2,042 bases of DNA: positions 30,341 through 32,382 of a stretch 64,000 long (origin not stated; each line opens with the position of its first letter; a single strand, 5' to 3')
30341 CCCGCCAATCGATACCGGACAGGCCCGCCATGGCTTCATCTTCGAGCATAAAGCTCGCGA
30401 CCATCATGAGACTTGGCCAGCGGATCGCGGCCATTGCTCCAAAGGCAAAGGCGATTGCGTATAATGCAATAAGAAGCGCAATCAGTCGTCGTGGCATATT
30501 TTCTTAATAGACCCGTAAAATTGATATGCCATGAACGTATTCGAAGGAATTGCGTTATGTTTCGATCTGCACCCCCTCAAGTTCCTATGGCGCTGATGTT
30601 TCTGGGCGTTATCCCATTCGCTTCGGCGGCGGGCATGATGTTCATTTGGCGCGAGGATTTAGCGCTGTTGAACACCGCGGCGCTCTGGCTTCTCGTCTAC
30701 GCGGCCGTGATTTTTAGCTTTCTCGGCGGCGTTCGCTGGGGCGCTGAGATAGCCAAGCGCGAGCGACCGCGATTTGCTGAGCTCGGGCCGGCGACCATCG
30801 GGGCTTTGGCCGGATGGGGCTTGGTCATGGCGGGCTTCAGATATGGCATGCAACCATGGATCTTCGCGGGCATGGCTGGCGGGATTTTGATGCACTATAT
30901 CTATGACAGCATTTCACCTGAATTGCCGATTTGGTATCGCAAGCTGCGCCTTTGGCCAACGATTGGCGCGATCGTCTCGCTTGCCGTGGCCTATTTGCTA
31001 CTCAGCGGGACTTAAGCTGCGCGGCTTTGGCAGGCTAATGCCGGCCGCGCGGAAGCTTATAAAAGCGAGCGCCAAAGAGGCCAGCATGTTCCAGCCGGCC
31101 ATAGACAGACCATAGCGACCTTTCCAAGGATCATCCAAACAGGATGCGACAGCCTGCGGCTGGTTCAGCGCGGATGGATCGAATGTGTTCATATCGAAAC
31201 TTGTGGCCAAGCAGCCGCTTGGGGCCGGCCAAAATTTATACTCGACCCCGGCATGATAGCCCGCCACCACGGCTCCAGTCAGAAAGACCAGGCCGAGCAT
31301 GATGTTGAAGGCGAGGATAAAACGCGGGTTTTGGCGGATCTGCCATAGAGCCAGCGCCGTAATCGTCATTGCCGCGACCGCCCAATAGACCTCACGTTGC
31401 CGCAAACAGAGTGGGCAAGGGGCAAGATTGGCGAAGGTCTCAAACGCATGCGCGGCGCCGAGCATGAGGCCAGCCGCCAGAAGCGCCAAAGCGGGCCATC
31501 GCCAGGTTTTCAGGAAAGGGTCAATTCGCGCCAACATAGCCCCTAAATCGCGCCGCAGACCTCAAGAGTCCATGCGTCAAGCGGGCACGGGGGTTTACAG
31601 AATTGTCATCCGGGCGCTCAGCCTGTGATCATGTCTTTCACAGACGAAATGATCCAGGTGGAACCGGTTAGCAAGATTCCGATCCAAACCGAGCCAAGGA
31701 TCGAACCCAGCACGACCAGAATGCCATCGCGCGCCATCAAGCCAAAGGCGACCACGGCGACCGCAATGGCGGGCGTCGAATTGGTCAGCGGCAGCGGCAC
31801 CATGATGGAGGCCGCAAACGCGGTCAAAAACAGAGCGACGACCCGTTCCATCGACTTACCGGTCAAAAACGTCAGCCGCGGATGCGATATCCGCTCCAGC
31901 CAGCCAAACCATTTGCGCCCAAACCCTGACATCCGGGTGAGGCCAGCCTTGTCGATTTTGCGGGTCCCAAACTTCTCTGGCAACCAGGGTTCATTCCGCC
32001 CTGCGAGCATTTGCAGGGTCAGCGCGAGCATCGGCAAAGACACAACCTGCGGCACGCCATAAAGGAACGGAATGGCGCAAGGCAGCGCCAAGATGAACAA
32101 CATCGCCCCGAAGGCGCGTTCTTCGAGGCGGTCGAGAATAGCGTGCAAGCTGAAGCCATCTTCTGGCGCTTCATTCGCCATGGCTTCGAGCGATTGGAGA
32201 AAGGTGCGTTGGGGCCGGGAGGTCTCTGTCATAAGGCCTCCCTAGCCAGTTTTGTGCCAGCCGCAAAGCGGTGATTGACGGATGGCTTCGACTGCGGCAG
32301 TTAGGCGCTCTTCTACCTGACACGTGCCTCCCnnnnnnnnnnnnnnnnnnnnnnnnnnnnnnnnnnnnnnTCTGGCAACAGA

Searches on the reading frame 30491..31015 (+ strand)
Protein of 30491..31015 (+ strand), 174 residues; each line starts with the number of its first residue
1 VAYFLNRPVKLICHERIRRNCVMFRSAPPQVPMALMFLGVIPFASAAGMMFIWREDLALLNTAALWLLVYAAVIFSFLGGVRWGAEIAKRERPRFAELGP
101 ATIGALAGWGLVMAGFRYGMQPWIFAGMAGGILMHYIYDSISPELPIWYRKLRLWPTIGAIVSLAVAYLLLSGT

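Call 8: search_protein_families(library=pfam, proteins=[window:30491-31015:+])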
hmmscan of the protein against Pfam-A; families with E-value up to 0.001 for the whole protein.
window:30491-31015:+ (174 aa): 1 family
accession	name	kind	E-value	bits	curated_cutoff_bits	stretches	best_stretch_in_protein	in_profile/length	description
PF11911.13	DUF3429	-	2.2e-21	77.1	39.1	1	29-168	2-143/144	Protein of unknown function (DUF3429)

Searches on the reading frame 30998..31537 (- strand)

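Call 8: search_protein_families(library=pfam, proteins=[window:30998-31537:-])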
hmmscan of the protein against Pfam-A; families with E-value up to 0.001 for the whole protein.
window:30998-31537:- (179 aa): 1 family
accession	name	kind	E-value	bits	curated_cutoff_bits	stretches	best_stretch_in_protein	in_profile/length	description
PF02600.21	DsbB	-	3.4e-25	89.6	22.1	1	14-162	4-146/148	Disulfide bond formation protein DsbB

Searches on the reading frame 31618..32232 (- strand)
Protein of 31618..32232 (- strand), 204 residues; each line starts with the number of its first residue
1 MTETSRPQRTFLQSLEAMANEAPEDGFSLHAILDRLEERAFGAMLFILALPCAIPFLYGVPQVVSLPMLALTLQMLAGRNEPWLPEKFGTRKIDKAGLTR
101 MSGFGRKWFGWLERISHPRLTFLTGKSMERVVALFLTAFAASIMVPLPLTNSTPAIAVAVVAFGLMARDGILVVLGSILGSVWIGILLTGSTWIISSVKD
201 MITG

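Call 8: search_protein_families(library=pfam, proteins=[window:31618-32232:-])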
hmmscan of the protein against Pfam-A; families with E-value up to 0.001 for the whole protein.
window:31618-32232:- (204 aa): 1 family
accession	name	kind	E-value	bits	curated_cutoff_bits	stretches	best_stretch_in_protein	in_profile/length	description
PF06055.17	ExoD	-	5.8e-55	185.9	23.8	1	13-188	3-179/180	Exopolysaccharide synthesis, ExoD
